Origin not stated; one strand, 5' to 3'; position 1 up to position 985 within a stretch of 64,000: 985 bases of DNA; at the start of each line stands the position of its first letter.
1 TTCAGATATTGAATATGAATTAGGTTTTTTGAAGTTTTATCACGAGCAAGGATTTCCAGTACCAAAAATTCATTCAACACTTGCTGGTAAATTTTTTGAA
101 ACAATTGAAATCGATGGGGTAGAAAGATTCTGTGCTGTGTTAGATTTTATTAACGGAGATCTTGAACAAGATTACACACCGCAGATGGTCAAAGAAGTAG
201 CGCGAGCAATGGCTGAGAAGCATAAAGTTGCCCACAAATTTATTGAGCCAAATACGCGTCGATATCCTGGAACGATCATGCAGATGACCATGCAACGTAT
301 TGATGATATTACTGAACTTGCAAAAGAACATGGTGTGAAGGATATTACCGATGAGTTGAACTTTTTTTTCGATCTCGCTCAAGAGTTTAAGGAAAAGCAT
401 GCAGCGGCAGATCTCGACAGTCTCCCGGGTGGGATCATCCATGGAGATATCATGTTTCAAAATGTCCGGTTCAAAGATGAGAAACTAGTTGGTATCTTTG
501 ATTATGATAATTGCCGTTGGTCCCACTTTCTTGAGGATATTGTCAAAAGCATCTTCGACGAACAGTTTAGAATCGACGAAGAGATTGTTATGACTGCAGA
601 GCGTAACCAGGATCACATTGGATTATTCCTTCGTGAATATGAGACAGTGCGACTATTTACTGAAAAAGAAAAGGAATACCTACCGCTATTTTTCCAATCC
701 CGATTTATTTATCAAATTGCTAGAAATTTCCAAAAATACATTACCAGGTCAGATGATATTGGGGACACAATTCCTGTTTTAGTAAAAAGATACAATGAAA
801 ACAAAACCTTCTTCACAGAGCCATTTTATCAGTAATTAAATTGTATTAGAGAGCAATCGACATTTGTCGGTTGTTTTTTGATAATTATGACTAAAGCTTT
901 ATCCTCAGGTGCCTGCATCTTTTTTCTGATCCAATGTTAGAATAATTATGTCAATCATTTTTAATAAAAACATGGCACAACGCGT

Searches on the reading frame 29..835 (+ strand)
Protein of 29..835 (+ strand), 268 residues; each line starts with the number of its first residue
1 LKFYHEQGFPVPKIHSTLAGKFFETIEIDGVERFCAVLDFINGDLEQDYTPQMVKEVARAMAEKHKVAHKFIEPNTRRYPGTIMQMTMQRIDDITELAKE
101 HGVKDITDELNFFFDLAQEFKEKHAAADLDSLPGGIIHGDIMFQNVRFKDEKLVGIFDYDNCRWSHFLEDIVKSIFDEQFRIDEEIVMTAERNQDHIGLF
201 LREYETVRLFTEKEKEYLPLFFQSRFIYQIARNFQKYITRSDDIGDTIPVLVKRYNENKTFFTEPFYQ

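Call 87: search_protein_families(library=pfam, proteins=[window:29-835:+], max_evalue=0.001)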
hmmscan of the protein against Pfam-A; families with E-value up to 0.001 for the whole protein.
window:29-835:+ (268 aa): 1 family
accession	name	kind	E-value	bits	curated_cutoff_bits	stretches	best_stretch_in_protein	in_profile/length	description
PF01636.29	APH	-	8.7e-14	52.3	23.2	1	2-185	45-220/239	Phosphotransferase enzyme family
